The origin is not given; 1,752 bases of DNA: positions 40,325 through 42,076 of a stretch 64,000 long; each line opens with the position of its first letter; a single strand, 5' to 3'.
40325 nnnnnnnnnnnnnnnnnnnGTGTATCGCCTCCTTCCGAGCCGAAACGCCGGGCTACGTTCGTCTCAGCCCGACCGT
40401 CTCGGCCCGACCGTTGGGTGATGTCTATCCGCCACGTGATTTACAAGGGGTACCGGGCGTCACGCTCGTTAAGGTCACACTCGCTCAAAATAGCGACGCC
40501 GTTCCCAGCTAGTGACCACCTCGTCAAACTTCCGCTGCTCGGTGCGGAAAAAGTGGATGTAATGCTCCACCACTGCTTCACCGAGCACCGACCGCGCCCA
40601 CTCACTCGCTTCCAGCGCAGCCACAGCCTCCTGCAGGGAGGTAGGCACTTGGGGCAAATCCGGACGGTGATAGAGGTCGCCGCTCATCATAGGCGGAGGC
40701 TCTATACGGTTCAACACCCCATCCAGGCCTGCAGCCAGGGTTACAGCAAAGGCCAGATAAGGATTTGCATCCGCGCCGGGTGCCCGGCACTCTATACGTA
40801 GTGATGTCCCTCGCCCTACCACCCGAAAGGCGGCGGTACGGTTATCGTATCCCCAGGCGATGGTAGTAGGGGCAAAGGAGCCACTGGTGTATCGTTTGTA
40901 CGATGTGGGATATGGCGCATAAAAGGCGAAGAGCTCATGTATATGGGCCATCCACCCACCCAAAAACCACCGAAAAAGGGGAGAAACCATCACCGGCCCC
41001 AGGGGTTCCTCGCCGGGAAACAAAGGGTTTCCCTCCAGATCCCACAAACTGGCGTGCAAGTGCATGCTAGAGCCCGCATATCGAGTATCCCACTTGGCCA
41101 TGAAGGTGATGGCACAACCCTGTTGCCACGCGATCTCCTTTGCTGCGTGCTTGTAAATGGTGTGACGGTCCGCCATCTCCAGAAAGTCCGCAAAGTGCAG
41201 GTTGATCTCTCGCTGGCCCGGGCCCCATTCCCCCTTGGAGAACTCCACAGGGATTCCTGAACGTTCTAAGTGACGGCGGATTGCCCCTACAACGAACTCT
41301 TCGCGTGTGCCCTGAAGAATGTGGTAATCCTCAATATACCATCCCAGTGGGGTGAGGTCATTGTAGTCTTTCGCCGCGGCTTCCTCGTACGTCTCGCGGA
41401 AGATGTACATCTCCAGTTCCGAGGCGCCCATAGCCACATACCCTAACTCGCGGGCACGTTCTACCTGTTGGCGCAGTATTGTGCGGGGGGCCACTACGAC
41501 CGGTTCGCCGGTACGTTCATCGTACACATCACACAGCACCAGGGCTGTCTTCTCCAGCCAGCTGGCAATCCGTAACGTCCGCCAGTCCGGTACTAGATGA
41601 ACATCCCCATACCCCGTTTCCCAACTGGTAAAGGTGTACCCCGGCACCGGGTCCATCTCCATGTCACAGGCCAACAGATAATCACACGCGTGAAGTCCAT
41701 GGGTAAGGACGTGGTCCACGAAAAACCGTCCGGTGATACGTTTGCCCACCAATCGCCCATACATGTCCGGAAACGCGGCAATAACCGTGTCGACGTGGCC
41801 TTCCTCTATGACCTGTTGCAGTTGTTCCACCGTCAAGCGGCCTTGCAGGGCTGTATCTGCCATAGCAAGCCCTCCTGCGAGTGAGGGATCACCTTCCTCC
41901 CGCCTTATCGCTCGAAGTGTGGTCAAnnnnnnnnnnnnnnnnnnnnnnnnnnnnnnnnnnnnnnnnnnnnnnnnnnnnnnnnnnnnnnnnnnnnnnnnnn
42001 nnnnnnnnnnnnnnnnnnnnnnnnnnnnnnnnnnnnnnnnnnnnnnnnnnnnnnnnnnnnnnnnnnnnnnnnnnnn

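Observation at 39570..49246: Candidate gamma-glutamylation pathway for glycerophosphodiester-derived amino alcohols: AOR, PuuD-like, ugpBAE, ugpQ, GS-like and SDR in one co-directional cluster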

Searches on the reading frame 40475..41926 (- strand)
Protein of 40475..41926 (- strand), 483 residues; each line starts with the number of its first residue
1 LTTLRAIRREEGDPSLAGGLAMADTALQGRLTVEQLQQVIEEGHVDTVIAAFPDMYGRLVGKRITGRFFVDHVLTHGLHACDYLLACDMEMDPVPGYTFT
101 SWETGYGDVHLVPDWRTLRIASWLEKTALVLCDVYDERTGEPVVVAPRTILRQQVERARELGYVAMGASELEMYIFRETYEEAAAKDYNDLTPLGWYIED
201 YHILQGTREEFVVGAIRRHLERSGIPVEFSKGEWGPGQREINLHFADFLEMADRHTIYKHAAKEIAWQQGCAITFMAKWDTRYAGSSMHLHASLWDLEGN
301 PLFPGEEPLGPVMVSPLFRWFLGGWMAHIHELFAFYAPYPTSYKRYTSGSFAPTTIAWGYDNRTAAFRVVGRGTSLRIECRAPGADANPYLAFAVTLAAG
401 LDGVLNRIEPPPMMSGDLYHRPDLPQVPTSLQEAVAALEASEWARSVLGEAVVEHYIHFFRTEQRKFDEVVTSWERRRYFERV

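Call 3: search_protein_families(library=pfam, proteins=[window:40475-41926:-])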
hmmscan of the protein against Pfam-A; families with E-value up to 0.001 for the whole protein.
window:40475-41926:- (483 aa): 2 families
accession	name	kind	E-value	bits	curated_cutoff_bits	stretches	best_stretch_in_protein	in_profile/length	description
PF00120.29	Gln-synt_C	-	2.8e-93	313.2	24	1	146-479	3-344/344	Glutamine synthetase, catalytic domain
PF03951.24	Gln-synt_N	-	0.00086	19.3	33.4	0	108-136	52-81/82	Glutamine synthetase, beta-Grasp domain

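Call 4: search_protein_families(library=ncbifam, proteins=[window:40475-41926:-])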
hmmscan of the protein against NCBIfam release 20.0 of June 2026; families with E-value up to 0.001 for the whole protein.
window:40475-41926:- (483 aa): 4 families
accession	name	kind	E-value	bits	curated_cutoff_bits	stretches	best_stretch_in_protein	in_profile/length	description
TIGR00653.1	GlnA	equivalog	1.3e-72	245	429.15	1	107-480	61-461/462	type I glutamate--ammonia ligase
TIGR03105.1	gln_synth_III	equivalog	9.3e-68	228.7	469.6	1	37-480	2-434/435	type III glutamate--ammonia ligase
NF045547.1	GGputSyn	equivalog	3.3e-60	204.1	650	1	35-475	4-438/438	gamma-glutamylputrescine synthetase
NF007006.0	PRK09469.1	equivalog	4.6e-38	131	845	1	220-471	200-458/469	glutamate--ammonia ligase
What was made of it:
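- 40475..41863 (-): Glutamine-synthetase-family ligase, 462 aa. Predicted ethanolamine gamma-glutamylase (gamma-glutamylethanolamide synthetase). It is below all NCBIfam GS, GmaS and PuuA cutoffs (call 4).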

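Call 6: search_solved_structures(query=window:40475-41926:-, max_evalue=1e-10)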
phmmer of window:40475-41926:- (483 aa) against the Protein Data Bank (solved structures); distinct sequences matched with E-value up to 1e-10: 37.
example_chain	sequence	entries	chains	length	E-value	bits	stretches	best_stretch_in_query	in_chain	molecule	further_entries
11zs_A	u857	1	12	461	4.7e-139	467.6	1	28-482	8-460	Glutamine synthetase, catalytic domain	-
5dm3_A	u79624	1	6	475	2.6e-127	428.9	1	28-482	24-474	L-glutamine synthetase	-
8s59_O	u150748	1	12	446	2.8e-50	174.8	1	107-481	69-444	Glutamine synthetase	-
8tfb_A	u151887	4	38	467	3.2e-50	174.6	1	107-481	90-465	Glutamine synthetase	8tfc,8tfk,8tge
8oow_A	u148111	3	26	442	3.8e-50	174.4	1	107-481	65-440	Glutamine synthetase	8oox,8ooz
8ufj_A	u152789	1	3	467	9.8e-50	173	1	107-481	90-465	Glutamine synthetase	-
7tdp_A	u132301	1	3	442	1.7e-47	165.6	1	107-480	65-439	Glutamine synthetase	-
7tfa_B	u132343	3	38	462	1.9e-47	165.4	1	107-480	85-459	Glutamine synthetase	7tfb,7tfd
8ool_A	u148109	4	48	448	1.4e-46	162.6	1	107-480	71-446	Glutamine synthetase from Methanothermococcus thermolithotrophicus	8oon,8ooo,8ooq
3ng0_A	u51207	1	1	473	8.5e-44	153.4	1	222-443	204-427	Glutamine synthetase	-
8wwu_A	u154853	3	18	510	5.3e-43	150.8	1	98-480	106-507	Glutamine synthetase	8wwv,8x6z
7ten_A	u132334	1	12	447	1e-42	149.8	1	107-481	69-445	Glutamine synthetase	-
7tf9_A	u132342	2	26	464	1.2e-42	149.7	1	107-481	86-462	Glutamine synthetase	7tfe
4s17_A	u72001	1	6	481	2.5e-42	148.6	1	219-442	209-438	Glutamine synthetase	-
1hto_A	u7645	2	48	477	9.5e-42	146.7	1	220-461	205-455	GLUTAMINE SYNTHETASE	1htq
9qur_A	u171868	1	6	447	1.1e-41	146.5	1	33-480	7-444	Glutamate--methylamine ligase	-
4hpp_A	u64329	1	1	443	4.9e-17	65.2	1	102-443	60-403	Probable glutamine synthetase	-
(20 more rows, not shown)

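Call 7: find_homologous_proteins(query=window:40475-41926:-, max_evalue=1e-30)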
Query window:40475-41926:- (483 aa): 8000 proteins with E <= 1e-30 among 8000 candidates; the best 120 are listed.
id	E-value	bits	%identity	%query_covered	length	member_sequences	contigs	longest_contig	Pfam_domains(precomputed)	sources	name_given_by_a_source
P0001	0.0e+0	1082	100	96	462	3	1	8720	PF00120.30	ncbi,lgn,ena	-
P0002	9.7e-275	930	82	95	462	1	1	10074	PF00120.30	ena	-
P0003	2.2e-248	843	75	95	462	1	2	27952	PF00120.30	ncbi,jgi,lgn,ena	-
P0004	1.2e-245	834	75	95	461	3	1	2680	PF00120.30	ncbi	-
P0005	1.3e-245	834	75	95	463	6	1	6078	PF00120.30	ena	-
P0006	2.0e-244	830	74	95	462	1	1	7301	PF00120.30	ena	-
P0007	1.1e-243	828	74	95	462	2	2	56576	PF00120.30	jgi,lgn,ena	jgi:glutamine synthetase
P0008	2.5e-243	827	75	95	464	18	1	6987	PF00120.30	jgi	-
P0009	6.6e-243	825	74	95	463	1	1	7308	PF00120.30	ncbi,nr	ncbi:MAG: glutamine synthetase [Nitrospinota bacterium]|nr:MAG: glutamine synthetase [Nitrospinota b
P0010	2.3e-242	823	74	95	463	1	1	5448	PF00120.30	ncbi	-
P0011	5.6e-242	822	74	95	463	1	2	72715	PF00120.30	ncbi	-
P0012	1.6e-241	821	73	95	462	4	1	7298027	PF00120.30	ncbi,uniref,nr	ncbi:glutamine synthetase family protein [Kovacikia minuta CCNUW1]|uniref:glutamine synthetase famil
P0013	3.3e-241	820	75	94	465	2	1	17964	PF00120.30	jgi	jgi:glutamine synthetase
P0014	6.5e-241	819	73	95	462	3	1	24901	PF00120.30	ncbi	-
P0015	2.3e-240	817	72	95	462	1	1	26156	PF00120.30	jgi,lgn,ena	-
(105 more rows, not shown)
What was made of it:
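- Public annotations call its homologues 'glutamine synthetase' (call 7).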

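Call 8: find_related_loci(query=P0001, collection=genome_contigs, flank=10000)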
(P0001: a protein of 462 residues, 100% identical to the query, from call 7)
Query P0001 (462 aa) in genome_contigs; peptide patterns used: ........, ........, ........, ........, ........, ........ (x = any residue, [..] = any of these).
599 stretches matched a pattern (row limit reached: there are more); 580 encode a relative of the query (tblastn E <= 1e-3); the best 80 are kept; 80 distinct loci.
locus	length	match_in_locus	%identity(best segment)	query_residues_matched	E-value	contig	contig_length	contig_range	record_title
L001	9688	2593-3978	74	1-461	0e+0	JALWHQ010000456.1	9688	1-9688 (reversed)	MAG: Anaerolineae bacterium isolate M17_maxbin2_scaf2bin.060 M17_NODE_7965_length_9688_cov_3.091204, whole genome shotgu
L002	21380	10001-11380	74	2-461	0e+0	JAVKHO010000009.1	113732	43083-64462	MAG: Candidatus Tepidifontimicrobium thermophilum isolate HHBFW-2_201803_bins_14 HHBFW-2_201803_bins_14_scaffold_9, whol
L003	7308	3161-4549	74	1-462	0e+0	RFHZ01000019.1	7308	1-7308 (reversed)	MAG: Nitrospinota bacterium isolate J063 k99_23961, whole genome shotgun sequence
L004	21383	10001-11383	71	1-461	0e+0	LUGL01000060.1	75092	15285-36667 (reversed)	Elainella saxicola E1 E1_assembly_c80, whole genome shotgun sequence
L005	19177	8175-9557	72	1-461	0e+0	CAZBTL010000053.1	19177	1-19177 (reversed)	MAG TPA_asm: uncultured bacterium isolate binchicken_co107_279 genome assembly, contig: NODE_7020_length_19177_cov_28.40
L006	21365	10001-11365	73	7-461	0e+0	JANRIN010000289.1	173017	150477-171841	MAG: Leptolyngbyaceae cyanobacterium bins.302 k141_1829131, whole genome shotgun sequence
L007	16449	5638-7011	71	4-461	0e+0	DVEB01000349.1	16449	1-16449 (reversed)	MAG TPA_asm: Synechococcales cyanobacterium M55_K2018_004 NODE_1031_length_16449_cov_7.702391, whole genome shotgun sequ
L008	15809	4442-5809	72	6-461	0e+0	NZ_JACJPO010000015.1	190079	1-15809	Microcoleus sp. FACHB-1515 contig15, whole genome shotgun sequence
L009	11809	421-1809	71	1-462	0e+0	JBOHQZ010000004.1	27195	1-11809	MAG: bacterium isolate SD8033_maxbin2.bin.2_sub NODE_176_length_27195_cov_2.975063, whole genome shotgun sequence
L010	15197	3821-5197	71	1-459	0e+0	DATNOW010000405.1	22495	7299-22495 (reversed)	MAG TPA_asm: Chroococcidiopsis sp. isolate SMAG_U16465 k141_569757, whole genome shotgun sequence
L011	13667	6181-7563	71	1-461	0e+0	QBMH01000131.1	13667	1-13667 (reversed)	MAG: Leptolyngbya sp. isolate ULC077bin1 scaffold131_size13667, whole genome shotgun sequence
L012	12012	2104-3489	71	1-461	0e+0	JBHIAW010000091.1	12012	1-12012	MAG: bacterium isolate K_2_bin.52 NODE_2890_length_12012_cov_11.451786, whole genome shotgun sequence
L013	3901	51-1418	71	7-461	0e+0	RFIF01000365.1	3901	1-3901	MAG: Cyanobacteria bacterium J069 k99_1032970, whole genome shotgun sequence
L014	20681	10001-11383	72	1-461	0e+0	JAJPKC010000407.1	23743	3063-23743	MAG: Oscillatoriales cyanobacterium Centralia_MAG_596 k107_24822542, whole genome shotgun sequence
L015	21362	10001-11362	73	8-461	0e+0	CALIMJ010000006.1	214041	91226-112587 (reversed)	MAG: uncultured bacterium isolate S1_Bin_METABAT__12_1 genome assembly, contig: c_000001127705, whole genome shotgun seq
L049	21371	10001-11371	69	6-460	0e+0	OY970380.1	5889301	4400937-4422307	MAG: Thermoanaerobaculia bacterium isolate MFD05537.bin.c.2 genome assembly, chromosome: 1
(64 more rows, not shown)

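Call 13: search_protein_families(library=pfam, proteins=[L004:8532-9974:+, L004:7037-8524:+, L004:11404-12183:+, L049:5716-6612:+, L015:5895-8027:+], max_evalue=0.00001)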
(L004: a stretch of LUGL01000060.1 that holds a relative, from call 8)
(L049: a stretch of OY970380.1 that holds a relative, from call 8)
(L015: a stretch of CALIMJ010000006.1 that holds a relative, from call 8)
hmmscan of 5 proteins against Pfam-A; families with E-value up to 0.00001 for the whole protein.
L004:8532-9974:+ (480 aa): 1 family
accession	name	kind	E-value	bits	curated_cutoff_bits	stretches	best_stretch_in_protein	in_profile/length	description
PF00171.27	Aldedh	-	9.1e-181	601.8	23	1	18-476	5-461/461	Aldehyde dehydrogenase family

L004:7037-8524:+ (495 aa): 2 families
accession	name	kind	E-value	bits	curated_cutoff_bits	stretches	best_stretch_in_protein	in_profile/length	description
PF13520.12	AA_permease_2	-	7e-42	144.3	27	1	39-449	8-416/427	Amino acid permease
PF00324.27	AA_permease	-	7.6e-35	120.9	24.6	1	48-460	14-448/470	Amino acid permease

L004:11404-12183:+ (259 aa): 2 families
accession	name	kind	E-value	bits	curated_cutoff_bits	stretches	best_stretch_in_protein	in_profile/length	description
PF07722.19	Peptidase_C26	-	2.4e-55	188.1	20.5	1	24-231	1-219/219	Peptidase C26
PF00117.34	GATase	-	3.3e-17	63.2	22.8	1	108-247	61-188/190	Glutamine amidotransferase class-I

L049:5716-6612:+ (298 aa): 1 family
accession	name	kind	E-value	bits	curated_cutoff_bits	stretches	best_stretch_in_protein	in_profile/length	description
PF00892.27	EamA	-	1.6e-31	109.8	28.2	2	157-282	2-131/135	EamA-like transporter family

L015:5895-8027:+ (710 aa): 1 family
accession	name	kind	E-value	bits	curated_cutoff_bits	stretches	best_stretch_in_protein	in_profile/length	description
PF03480.18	DctP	-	4.3e-22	79.2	23.4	1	418-680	21-283/286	Bacterial extracellular solute-binding protein, family 7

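Call 15: find_encoding_contigs(protein=P0001, flank=10000)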
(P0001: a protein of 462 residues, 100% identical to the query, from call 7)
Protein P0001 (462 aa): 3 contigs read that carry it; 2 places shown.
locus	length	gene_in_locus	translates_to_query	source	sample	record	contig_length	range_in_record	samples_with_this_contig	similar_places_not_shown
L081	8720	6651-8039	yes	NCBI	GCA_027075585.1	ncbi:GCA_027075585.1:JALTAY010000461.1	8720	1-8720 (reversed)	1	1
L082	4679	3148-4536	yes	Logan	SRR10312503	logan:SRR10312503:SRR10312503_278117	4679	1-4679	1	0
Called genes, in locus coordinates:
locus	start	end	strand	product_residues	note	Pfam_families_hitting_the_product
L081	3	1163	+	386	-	?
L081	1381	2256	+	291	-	PF00117:GATase, PF07722:Peptidase_C26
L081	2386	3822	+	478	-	PF01547:SBP_bac_1, PF13416:SBP_bac_8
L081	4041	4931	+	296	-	PF00528:BPD_transp_1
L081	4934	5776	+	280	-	PF00528:BPD_transp_1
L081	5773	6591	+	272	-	PF03009:GDPD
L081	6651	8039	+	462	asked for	PF00120:Gln-synt_C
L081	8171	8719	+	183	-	?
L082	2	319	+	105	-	?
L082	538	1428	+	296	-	PF00528:BPD_transp_1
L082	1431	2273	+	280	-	PF00528:BPD_transp_1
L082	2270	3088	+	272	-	PF03009:GDPD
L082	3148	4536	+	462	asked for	PF00120:Gln-synt_C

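Call 16: find_encoding_contigs(protein=P0002, flank=10000)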
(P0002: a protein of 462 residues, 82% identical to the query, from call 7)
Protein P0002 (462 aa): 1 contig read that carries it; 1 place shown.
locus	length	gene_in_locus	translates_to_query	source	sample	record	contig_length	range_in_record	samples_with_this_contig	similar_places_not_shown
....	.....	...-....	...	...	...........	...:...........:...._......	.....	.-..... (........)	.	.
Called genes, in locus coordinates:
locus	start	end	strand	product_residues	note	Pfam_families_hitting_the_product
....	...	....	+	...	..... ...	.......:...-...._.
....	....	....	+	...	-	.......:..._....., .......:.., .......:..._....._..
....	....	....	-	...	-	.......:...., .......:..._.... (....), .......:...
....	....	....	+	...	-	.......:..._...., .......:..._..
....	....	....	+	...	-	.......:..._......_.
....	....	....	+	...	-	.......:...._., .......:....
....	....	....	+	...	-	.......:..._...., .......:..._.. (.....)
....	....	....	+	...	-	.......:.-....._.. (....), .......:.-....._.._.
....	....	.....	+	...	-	?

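Call 20: find_related_loci(query=L081:1381-2256:+, collection=metagenome_contigs, flank=10000)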
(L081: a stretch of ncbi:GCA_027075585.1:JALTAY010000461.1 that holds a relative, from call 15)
Query L081:1381-2256:+ (291 aa) in metagenome_contigs; peptide patterns used: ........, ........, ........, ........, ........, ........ (x = any residue, [..] = any of these).
204 stretches matched a pattern; 157 encode a relative of the query (tblastn E <= 1e-3); the best 80 are kept; 80 distinct loci.
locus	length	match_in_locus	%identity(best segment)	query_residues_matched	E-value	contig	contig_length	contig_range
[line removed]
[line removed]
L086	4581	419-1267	71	5-287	3e-140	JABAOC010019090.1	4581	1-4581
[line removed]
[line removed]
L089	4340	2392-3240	69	10-291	2e-135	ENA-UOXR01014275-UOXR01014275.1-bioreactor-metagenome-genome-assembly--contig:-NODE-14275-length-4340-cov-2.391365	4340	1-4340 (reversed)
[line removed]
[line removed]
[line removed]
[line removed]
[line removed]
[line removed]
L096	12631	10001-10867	65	4-291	2e-126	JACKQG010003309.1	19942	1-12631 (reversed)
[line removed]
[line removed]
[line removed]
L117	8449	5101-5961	62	5-290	9e-117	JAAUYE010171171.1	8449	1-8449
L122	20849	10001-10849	62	8-289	5e-116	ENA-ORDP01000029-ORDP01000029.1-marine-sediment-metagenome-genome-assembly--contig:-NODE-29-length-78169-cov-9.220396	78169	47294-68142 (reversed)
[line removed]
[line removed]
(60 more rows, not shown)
